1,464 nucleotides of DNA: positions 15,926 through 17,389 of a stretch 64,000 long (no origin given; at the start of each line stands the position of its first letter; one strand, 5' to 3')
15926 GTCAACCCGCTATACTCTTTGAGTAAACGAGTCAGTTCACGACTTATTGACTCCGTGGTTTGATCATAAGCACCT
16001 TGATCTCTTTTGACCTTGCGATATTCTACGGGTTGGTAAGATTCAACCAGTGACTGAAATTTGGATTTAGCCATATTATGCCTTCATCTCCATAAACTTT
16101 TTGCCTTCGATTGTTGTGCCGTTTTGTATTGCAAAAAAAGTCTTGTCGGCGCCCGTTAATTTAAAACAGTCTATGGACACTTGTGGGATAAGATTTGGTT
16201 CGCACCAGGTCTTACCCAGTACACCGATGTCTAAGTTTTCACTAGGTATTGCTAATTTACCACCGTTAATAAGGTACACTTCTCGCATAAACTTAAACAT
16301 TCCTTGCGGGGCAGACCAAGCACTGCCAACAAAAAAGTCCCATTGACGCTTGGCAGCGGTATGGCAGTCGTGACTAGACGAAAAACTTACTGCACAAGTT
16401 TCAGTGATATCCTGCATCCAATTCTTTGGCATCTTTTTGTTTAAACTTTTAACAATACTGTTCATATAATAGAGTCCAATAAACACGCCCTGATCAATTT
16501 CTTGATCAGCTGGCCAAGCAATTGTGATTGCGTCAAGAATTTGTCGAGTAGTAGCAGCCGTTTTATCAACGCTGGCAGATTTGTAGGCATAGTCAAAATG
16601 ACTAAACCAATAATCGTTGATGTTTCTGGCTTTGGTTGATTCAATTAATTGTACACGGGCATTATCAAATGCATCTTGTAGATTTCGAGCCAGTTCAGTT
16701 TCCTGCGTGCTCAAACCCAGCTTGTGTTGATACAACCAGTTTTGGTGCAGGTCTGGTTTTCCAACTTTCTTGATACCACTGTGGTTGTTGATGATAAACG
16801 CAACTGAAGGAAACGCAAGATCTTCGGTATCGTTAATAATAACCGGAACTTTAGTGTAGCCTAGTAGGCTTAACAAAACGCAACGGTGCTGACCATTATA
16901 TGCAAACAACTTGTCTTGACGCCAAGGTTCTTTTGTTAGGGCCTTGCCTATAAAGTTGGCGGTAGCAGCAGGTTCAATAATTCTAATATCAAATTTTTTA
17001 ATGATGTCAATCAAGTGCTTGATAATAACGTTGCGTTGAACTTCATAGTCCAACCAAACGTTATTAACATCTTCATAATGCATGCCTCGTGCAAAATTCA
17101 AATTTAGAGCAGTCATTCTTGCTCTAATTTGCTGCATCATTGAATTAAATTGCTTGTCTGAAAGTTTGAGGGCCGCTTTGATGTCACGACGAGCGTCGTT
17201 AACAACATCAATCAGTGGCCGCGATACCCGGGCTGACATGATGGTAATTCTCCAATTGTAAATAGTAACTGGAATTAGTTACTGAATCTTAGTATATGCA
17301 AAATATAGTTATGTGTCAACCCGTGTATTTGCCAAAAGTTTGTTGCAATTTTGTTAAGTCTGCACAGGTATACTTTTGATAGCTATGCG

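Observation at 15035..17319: Self-promoted ParB/DUF262-like plus HNH pair resembling a split GmrSD nuclease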

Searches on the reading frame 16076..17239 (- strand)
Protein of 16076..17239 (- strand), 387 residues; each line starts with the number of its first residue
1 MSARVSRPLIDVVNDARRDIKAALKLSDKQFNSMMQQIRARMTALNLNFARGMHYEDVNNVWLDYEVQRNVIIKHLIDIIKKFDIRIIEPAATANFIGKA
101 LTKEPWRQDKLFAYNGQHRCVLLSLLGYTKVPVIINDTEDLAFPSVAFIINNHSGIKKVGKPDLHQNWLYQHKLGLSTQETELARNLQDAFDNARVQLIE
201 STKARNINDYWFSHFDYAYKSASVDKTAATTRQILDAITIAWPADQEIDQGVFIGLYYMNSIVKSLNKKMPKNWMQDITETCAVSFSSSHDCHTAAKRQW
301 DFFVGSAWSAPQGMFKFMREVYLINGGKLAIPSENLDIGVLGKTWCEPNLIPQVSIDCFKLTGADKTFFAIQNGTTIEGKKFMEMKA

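Call 3: search_protein_families(library=pfam, proteins=[window:16076-17239:-], max_evalue=1)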
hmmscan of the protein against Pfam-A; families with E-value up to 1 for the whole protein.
window:16076-17239:- (387 aa): 0 families

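Call 4: search_protein_families(library=phrogs, proteins=[window:16076-17239:-], max_evalue=1)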
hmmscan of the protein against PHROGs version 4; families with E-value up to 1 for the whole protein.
window:16076-17239:- (387 aa): 1 family
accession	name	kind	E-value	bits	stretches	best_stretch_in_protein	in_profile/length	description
phrog_14443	-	unknown function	0.11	13.7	1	70-124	4-54/74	-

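Call 5: search_protein_families(library=padloc, proteins=[window:16076-17239:-], max_evalue=1)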
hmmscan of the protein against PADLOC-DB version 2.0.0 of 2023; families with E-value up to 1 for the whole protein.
window:16076-17239:- (387 aa): 0 families

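Call 7: search_dna_similar(query=window:16076-17239:-, collection=phages, mode=protein, max_rows=30, max_evalue=0.01)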
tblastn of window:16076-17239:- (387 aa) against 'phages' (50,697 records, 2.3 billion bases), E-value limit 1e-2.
Records with a match: 1; places in all: 1; records where one place covers at least 80% of the query: 0.
Best place of each record, by identity: <60% 1.
By first word of the organism name: Sinorhizobium 1.
By host as written in the record: Sinohrizobium meliloti NRRL L-50 1.
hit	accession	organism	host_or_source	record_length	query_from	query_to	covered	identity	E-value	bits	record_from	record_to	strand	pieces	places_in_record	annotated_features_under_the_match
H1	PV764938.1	Sinorhizobium phage Phosso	Sinohrizobium meliloti NRRL L-50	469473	110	223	29%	27.3%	4e-3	45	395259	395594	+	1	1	hypothetical protein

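Call 12: find_homologous_proteins(query=window:16076-17239:-, max_evalue=0.001)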
Query window:16076-17239:- (387 aa): 54 proteins with E <= 0.001 among 2084 candidates. Only proteins of 212 to 678 residues were searched: fused or split forms outside these lengths cannot appear, so this answer is no evidence that the protein stands alone or is whole; lengths 'longer' or 'shorter' looks for them.
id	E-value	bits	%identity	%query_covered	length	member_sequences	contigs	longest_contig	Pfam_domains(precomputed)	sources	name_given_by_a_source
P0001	2.6e-237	805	89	100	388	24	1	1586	-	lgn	-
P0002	1.4e-229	779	85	100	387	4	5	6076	-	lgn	-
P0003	2.7e-229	779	86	100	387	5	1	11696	-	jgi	jgi:hypothetical protein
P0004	7.1e-229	777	85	100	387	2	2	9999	-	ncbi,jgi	jgi:hypothetical protein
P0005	7.3e-229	777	84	100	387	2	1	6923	-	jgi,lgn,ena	jgi:hypothetical protein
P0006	4.1e-225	765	84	100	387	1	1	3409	-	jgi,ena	-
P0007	5.3e-219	745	82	100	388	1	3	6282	-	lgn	-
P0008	1.6e-81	292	42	89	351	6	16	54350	-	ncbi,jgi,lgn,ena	jgi:hypothetical protein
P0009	7.2e-81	290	43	88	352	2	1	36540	-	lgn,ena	-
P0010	1.5e-80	289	43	89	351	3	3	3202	-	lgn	-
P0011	8.4e-80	287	42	89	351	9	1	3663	-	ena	-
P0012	2.4e-79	285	43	89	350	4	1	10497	-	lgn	-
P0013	2.8e-79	285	43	88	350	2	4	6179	-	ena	-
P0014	5.5e-79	284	42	90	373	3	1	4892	-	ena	-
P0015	1.2e-78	283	42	89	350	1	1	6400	-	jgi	jgi:hypothetical protein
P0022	1.1e-76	276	41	89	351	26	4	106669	-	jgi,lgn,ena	jgi:hypothetical protein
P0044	2.9e-66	242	39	86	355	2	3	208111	-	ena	-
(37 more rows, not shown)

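Call 18: search_solved_structures(query=A1, max_evalue=10, show_alignments=3)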
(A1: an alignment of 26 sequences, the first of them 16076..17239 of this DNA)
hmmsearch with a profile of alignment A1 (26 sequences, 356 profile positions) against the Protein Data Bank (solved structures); distinct sequences matched with E-value up to 10: 1.
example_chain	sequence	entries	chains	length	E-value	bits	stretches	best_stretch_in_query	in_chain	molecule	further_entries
7ogp_A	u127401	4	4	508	1.1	11.3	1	173-216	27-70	PHIKZ055 | DNA-directed RNA polymerase,PHIKZ056.1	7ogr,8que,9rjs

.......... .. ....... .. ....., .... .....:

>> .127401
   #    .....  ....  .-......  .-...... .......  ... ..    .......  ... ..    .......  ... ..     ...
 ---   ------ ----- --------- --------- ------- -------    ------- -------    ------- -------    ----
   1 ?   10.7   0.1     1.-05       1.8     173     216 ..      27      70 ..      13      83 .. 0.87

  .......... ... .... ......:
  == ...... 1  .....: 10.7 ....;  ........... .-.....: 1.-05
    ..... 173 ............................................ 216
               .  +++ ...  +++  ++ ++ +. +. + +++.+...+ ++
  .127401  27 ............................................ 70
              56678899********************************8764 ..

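Call 20: find_encoding_contigs(protein=P0044, flank=6000, max_places=3)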
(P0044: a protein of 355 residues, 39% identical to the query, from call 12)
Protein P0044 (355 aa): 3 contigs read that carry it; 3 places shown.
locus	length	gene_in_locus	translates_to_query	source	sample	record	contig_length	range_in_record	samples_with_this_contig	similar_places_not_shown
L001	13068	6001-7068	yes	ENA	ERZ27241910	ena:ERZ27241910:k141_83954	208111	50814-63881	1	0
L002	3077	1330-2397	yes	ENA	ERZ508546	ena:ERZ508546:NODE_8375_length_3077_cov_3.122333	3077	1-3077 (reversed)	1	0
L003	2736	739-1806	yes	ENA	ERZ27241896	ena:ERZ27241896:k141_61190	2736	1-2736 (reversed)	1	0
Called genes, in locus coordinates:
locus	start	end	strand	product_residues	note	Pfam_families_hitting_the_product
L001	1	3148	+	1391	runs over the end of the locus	PF05345:He_PIG (faint), PF02839:CBM_5_12 (weak)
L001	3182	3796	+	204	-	-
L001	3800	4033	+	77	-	-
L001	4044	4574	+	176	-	PF07733:DNA_pol3_alpha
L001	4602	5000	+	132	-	-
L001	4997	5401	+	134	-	PF00166:Cpn10 (weak)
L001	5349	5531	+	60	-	-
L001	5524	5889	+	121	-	PF01503:PRA-PH (weak)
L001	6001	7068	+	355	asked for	-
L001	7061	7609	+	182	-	-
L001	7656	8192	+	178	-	PF16473:Rv2179c-like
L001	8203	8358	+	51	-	-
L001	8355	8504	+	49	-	-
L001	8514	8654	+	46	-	-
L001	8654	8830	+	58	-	-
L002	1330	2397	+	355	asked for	-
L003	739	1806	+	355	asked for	-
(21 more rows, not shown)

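Call 21: find_encoding_contigs(protein=P0022, flank=6000, max_places=3)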
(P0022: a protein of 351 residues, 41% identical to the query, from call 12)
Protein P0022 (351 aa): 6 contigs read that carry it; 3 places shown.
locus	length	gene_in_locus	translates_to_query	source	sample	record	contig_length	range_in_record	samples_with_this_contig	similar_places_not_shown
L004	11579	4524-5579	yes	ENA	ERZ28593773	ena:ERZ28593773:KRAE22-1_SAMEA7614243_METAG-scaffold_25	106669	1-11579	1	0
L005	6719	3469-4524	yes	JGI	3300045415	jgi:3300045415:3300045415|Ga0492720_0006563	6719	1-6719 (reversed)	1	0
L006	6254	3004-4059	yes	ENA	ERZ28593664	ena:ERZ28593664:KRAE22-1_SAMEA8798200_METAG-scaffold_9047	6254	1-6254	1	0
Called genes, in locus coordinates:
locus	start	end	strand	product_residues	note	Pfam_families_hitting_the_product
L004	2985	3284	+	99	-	-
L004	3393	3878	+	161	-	-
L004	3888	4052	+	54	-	-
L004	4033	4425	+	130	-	-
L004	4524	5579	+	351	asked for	-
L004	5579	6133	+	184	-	-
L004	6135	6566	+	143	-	-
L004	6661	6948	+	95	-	-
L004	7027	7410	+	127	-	-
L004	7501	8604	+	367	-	PF00004:AAA (weak)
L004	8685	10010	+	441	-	PF13203:DUF2201_N, PF09967:DUF2201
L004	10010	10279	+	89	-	-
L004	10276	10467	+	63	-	-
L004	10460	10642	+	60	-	-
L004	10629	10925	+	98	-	-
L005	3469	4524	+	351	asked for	-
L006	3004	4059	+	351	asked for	-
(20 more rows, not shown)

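Call 23: predict_structure(alignment_id=A1)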
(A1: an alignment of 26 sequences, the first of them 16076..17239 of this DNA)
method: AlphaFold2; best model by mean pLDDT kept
length: 387 residues; sequences in the alignment: 26
mean_pLDDT: 85.4   pTM: 0.76
mean pLDDT of the five models: 85.4, 85.1, 83.7, 82.9, 81.0
residues with pLDDT >= 90: 208; 70-90: 126; 50-70: 33; < 50: 20
segments of 3 or more residues with pLDDT < 50: 1-3, 355-362, 364-368, 370-372
pLDDT, mean of each block of 10 residues (from residue 1): 69 92 94 93 88 93 76 85 85 94 92 90 94 95 86 65 87 89 96 94 81 94 93 97 94 96 90 94 90 94 90 94 88 81 78 49 48 53 62
secondary structure, 60 per line:
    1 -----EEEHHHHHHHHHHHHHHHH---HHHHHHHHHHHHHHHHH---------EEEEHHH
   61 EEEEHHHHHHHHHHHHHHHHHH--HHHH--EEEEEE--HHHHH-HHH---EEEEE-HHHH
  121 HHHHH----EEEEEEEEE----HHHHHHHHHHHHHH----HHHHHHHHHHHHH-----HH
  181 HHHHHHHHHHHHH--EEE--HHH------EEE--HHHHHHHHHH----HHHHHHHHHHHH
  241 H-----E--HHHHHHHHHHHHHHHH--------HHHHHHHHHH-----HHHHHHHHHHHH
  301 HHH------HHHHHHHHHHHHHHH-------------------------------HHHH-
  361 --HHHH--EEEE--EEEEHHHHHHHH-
elements in order: E6-8 H9-24 H28-44 E54-57 E61-64 H65-82 H85-88 E91-96 H99-103 E111-115 H117-125 E130-138 H143-156 H161-173 H179-193 E196-198 E210-212 H215-224 H229-241 H250-265 H274-283 H289-303 H310-324 H356-359 H363-366 E369-372 E375-378 H379-386

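Call 27: fold_search(model_id=the predicted structure, library=pdb)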
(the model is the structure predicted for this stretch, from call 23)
No match with E <= 0.001 here; weaker rows may still be real.
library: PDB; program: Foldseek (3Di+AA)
matches with E <= 10: 500; with E <= 0.001: 0
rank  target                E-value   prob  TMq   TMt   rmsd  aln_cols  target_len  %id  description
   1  7nfu_A                2.2e-03  0.99  0.22  0.34  13.1       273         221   12  Crystal structure of C-terminally truncated Geobacillus thermoleovorans nucleoid occlusion protein Noc (released 2021-02-17)
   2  7ol9_B                2.9e-03  0.99  0.19  0.33  14.0       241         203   14  Crystal structure of C-terminally truncated Bacillus subtilis nucleoid occlusion protein (Noc) complexed to the Noc-bi (released 2022-03-09)
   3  8qa9_B                2.9e-03  1.00  0.29  0.45   6.7       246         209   13  Crystal structure of the RK2 plasmid encoded co-complex of the C-terminally truncated transcriptional repressor protei (released 2024-02-21)
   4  7nfu_B                3.5e-03  1.00  0.23  0.36  10.9       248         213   14  Crystal structure of C-terminally truncated Geobacillus thermoleovorans nucleoid occlusion protein Noc (released 2021-02-17)
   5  7ol9_A                5.7e-03  0.97  0.16  0.28  13.7       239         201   14  Crystal structure of C-terminally truncated Bacillus subtilis nucleoid occlusion protein (Noc) complexed to the Noc-bi (released 2022-03-09)
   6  7bm8_A                6.9e-03  0.99  0.20  0.38  14.9       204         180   12  Crystal structure of the C-terminally truncated chromosome-partitioning protein ParB from Caulobacter crescentus compl (released 2021-04-28)
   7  7ng0                  8.3e-03  0.99  0.19  0.34  12.9       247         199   14  Crystal structure of N- and C-terminally truncated Geobacillus thermoleovorans nucleoid occlusion protein Noc (released 2021-02-17)
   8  8qa8_A                1.0e-02  0.97  0.18  0.32  15.1       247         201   13  Crystal structure of the C-terminally truncated transcriptional repressor protein KorB from the RK2 plasmid complexed  (released 2024-02-21)
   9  8qa9_A                1.0e-02  1.00  0.30  0.48   6.5       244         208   13  Crystal structure of the RK2 plasmid encoded co-complex of the C-terminally truncated transcriptional repressor protei (released 2024-02-21)
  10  8qa8_C                1.7e-02  0.95  0.18  0.33  15.3       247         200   12  Crystal structure of the C-terminally truncated transcriptional repressor protein KorB from the RK2 plasmid complexed  (released 2024-02-21)
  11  8qa8_B                2.3e-02  0.95  0.19  0.33  15.0       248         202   13  Crystal structure of the C-terminally truncated transcriptional repressor protein KorB from the RK2 plasmid complexed  (released 2024-02-21)
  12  6t1f_A                2.5e-02  0.92  0.17  0.30  12.5       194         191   13  Crystal structure of the C-terminally truncated chromosome-partitioning protein ParB from Caulobacter crescentus compl (released 2020-10-14)
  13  7bnr_A                2.5e-02  0.95  0.19  0.35  13.6       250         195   14  Crystal structure of a ParB Q52A mutant from Myxococcus xanthus bound to CTPyS (released 2021-09-08)
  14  8qa8_F                2.9e-02  0.95  0.19  0.35  14.6       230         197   12  Crystal structure of the C-terminally truncated transcriptional repressor protein KorB from the RK2 plasmid complexed  (released 2024-02-21)
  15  5es2_A                3.7e-02  0.15  0.11  0.11  18.0       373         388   12  The crystal structure of a functionally uncharacterized protein LPG0634 from Legionella pneumophila subsp. pneumophila (released 2015-12-16)
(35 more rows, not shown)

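Call 44: search_protein_families(library=pfam, alignment_id=A1, max_evalue=1)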
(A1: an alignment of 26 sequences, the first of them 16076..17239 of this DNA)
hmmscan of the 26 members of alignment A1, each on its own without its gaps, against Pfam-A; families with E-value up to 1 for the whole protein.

A. member 1, window:16076-17239:- (387 aa): 0 families

B. families by the number of members that match (of 26 scanned): 14 families
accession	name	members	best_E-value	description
PF20188.4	DUF6551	7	0.037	Family of unknown function (DUF6551)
PF05291.16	Bystin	4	0.01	Bystin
PF02270.21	TFIIF_beta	3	0.021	TFIIF, beta subunit HTH domain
PF19112.6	VanA_C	2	0.024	Vanillate O-demethylase oxygenase C-terminal domain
PF08905.16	DUF1850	2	0.084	Domain of unknown function (DUF1850)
PF17305.7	DUF5354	1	0.0051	Family of unknown function (DUF5354)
PF21805.3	Imm5_like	1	0.022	Imm-5 like putative immunity protein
PF19937.4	GldC-like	1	0.025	Gliding motility-associated protein GldC-like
PF12354.14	Internalin_N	1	0.039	Bacterial adhesion/invasion protein N terminal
PF16562.11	HECW_N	1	0.12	N-terminal domain of E3 ubiquitin-protein ligase HECW1 and 2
PF00508.23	PPV_E2_N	1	0.15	E2 (early) protein, N terminal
PF23801.1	DUF7177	1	0.21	Family of unknown function (DUF7177)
PF19914.5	WEF-hand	1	0.22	Wolframin EF-hand domain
PF04312.18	DUF460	1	0.25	Protein of unknown function (DUF460)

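Call 45: search_protein_families(library=ncbifam, alignment_id=A1, max_evalue=1)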
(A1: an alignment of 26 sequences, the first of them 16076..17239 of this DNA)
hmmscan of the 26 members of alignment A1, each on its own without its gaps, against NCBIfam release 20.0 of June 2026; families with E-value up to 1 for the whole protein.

A. member 1, window:16076-17239:- (387 aa): 0 families

B. families by the number of members that match (of 26 scanned): 7 families
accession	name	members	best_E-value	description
TIGR00180.1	parB_part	4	0.11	ParB/RepB/Spo0J family partition protein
TIGR03187.1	DGQHR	3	0.039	DGQHR domain-containing protein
NF053625.1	SerKinSerKArch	2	0.007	ADP-dependent L-serine kinase SerK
NF001057.0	PRK00117.3-3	1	0.04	recombination regulator RecX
NF000059.1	tet_redox_37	1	0.1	tetracycline resistance NADPH-dependent oxidoreductase Tet(37)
NF007864.0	PRK10576.1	1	0.13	Fe(3+)-hydroxamate ABC transporter substrate-binding protein FhuD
NF045487.1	ASRP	1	0.2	archaea-specific SMC-related protein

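Call 47: find_homologous_proteins(query=A1, max_evalue=0.001)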
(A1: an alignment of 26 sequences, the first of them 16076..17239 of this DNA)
Query A1 (26 sequences) (387 aa, profile of the alignment): 874 proteins with E <= 0.001 among 6040 candidates; the best 120 are listed. Only proteins of 191 to 679 residues were searched: fused or split forms outside these lengths cannot appear, so this answer is no evidence that the protein stands alone or is whole; lengths 'longer' or 'shorter' looks for them.
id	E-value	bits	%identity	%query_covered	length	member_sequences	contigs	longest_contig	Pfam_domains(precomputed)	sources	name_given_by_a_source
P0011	9.4e-177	605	42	89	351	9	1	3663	-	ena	-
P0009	2.7e-176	604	43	88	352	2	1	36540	-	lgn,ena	-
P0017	3.5e-176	604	42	89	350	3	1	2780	-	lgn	-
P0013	2.3e-175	601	43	88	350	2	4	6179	-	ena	-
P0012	7.8e-175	599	43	89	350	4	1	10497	-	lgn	-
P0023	9.4e-175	599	41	89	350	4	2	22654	-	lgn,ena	-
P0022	1.1e-174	599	41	89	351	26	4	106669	-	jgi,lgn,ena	jgi:hypothetical protein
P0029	1.3e-174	598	40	89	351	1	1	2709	-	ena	-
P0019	1.4e-174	598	42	89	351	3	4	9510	-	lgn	-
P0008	2.7e-174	597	42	89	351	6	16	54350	-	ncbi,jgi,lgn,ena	jgi:hypothetical protein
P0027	1.5e-172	592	41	89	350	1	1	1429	-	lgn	-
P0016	1.7e-172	591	42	90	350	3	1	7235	-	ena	-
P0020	3.0e-172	591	41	89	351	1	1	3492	-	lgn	-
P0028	1.2e-171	589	41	89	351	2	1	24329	-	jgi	jgi:hypothetical protein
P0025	1.2e-171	589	42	90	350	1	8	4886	-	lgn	-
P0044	2.9e-168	578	39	86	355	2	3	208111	-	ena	-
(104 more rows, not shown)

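Call 50: find_related_loci(query=A1, collection=viral_contigs, flank=4000)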
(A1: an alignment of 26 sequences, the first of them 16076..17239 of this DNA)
Query A1 (387 aa) in viral_contigs; peptide patterns used: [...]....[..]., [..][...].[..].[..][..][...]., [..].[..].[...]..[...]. (x = any residue, [..] = any of these).
577 stretches matched a pattern; 212 encode a relative of the query (tblastn E <= 1e-3); the best 80 are kept; 80 distinct loci.
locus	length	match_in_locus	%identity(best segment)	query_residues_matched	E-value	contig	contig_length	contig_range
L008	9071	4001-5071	88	1-357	0e+0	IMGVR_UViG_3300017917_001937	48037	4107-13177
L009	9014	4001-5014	42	1-344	6e-86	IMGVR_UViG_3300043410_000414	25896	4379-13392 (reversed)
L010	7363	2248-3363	40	1-368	2e-82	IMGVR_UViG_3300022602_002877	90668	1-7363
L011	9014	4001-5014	41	1-344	5e-82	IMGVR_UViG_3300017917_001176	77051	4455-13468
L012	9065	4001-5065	39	1-352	1e-80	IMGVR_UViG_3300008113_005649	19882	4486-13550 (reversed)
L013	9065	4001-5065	39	1-352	1e-80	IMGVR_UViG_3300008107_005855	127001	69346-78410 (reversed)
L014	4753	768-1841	39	1-355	3e-80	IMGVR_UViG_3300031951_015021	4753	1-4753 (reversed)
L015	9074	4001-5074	39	1-355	3e-80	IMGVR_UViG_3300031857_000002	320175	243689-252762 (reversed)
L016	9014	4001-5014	39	1-344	3e-79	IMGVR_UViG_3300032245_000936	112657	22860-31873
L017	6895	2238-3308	39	1-352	9e-79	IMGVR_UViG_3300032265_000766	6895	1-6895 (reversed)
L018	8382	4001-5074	39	1-355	7e-79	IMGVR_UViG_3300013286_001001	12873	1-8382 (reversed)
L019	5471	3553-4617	40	1-352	2e-78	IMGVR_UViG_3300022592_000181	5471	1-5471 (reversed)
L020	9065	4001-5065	38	1-352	5e-78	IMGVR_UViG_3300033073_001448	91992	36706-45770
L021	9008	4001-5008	41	1-341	7e-78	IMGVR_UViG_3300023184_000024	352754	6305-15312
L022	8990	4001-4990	38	4-333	6e-77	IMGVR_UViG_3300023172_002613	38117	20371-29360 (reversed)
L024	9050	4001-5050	37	1-353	2e-72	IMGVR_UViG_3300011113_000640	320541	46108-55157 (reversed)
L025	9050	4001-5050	36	1-353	4e-71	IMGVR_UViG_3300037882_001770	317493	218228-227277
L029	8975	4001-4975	37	1-332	3e-70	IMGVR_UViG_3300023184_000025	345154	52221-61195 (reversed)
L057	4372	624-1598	37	1-332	4e-67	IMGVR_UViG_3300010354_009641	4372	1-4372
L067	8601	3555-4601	36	1-356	2e-66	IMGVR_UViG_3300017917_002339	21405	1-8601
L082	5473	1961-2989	35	4-352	2e-65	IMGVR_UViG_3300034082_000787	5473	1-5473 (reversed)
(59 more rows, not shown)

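Call 54: search_protein_families(library=pfam, proteins=[L025:5062-5544:+, L024:5061-5546:+, L029:5038-5625:+, L057:1676-2206:+, L067:4607-5101:+, L082:3004-3360:+], max_evalue=0.1)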
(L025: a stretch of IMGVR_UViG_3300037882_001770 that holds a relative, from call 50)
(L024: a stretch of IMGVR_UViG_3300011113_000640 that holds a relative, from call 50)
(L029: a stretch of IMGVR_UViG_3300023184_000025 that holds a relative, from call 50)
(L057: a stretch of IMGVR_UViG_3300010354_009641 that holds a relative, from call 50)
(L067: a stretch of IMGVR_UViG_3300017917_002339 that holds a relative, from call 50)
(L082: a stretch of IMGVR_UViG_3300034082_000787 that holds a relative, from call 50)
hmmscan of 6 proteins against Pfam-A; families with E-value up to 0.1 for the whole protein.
L025:5062-5544:+ (160 aa): 0 families

L024:5061-5546:+ (161 aa): 2 families
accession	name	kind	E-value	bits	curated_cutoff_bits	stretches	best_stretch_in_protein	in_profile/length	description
PF13392.12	HNH_3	-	1.7e-06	28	24.8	1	77-93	20-36/46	HNH endonuclease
PF01844.29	HNH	-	0.0067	17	21.4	1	76-107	14-47/47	HNH endonuclease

L029:5038-5625:+ (195 aa): 0 families

L057:1676-2206:+ (176 aa): 1 family
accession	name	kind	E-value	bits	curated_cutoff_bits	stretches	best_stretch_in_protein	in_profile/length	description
PF18298.6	NusG_add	-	0.019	15.7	27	0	20-60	62-100/109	NusG additional domain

L067:4607-5101:+ (164 aa): 2 families
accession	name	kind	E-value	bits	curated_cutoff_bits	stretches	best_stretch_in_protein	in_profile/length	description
PF13455.12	MUG113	-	0.00034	21.6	22.3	1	19-94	2-71/73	Meiotically up-regulated gene 113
PF10544.15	T5orf172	-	0.0099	16.8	20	1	5-95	3-99/101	T5orf172 domain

L082:3004-3360:+ (118 aa): 0 families

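Call 98: find_related_loci(query=A1, collection=genome_contigs, flank=4000)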
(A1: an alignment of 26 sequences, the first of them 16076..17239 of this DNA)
Query A1 (387 aa) in genome_contigs; peptide patterns used: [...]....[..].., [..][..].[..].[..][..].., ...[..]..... (x = any residue, [..] = any of these).
140 stretches matched a pattern; 5 encode a relative of the query (tblastn E <= 1e-3); 5 distinct loci.
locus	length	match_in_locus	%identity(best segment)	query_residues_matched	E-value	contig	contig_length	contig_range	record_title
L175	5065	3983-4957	35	1-332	6e-65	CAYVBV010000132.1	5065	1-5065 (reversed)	MAG TPA_asm: uncultured Polynucleobacter sp. isolate SRP069133_co1_329 genome assembly, contig: NODE_21024_length_5065_c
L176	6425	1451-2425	35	1-332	5e-64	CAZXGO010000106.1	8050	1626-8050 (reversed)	MAG TPA_asm: uncultured Chitinophagales bacterium isolate SRP069133_co1_341 genome assembly, contig: NODE_10641_length_8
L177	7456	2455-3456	32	9-359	8e-53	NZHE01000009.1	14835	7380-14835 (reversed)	MAG: Rickettsiales bacterium isolate MED657 34686, whole genome shotgun sequence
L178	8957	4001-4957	33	9-327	3e-48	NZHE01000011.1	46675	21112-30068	MAG: Rickettsiales bacterium isolate MED657 61854, whole genome shotgun sequence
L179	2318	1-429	40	214-353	6e-28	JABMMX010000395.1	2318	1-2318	MAG: Deltaproteobacteria bacterium isolate bin.666 k141_7148920, whole genome shotgun sequence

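Call 103: get_annotated_region(hit=H1, flank=3000)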
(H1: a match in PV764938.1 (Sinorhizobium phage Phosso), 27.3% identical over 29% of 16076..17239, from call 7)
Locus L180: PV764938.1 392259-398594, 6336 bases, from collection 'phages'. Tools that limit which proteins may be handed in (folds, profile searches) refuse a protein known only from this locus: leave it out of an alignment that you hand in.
description: Sinorhizobium phage Phosso, complete genome.
organism: Sinorhizobium phage Phosso (NCBI taxid 3435197)
taxonomy: Viruses
host: Sinohrizobium meliloti NRRL L-50; source: soil; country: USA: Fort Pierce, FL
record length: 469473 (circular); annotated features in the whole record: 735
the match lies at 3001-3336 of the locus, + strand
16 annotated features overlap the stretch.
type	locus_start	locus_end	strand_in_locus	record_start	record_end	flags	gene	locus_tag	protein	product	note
CDS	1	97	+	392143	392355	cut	-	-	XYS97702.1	hypothetical protein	547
CDS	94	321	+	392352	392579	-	-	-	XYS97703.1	hypothetical protein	548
CDS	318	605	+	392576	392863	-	-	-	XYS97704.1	hypothetical protein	549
CDS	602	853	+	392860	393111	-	-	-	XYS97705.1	hypothetical protein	550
CDS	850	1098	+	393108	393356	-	-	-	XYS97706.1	hypothetical protein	551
tRNA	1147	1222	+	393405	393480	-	-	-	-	tRNA-Cys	tRNA-Cys(gca)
CDS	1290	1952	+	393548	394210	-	-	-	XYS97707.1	hypothetical protein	553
CDS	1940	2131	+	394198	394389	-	-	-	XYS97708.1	hypothetical protein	554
CDS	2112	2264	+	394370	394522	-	-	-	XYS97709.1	hypothetical protein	555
CDS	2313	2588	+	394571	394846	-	-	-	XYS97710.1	hypothetical protein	556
CDS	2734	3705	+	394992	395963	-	-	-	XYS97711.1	hypothetical protein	557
CDS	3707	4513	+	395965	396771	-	-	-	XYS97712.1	hypothetical protein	558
CDS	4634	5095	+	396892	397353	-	-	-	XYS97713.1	small heat shock protein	559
CDS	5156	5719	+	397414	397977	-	-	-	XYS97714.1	thymidine kinase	560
CDS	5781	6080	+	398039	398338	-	-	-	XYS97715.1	ATP-dependent Clp protease adaptor protein ClpS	561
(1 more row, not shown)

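Call 106: search_protein_families(library=pfam, proteins=[L180:2734-3705:+, L180:3707-4513:+], max_evalue=1)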
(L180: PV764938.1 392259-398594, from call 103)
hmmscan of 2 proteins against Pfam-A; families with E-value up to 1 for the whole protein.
L180:2734-3705:+ (323 aa): 1 family
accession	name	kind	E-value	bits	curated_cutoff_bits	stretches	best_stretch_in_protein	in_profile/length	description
PF20188.4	DUF6551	-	0.034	14.1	26.8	1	55-107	5-55/242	Family of unknown function (DUF6551)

L180:3707-4513:+ (268 aa): 0 families
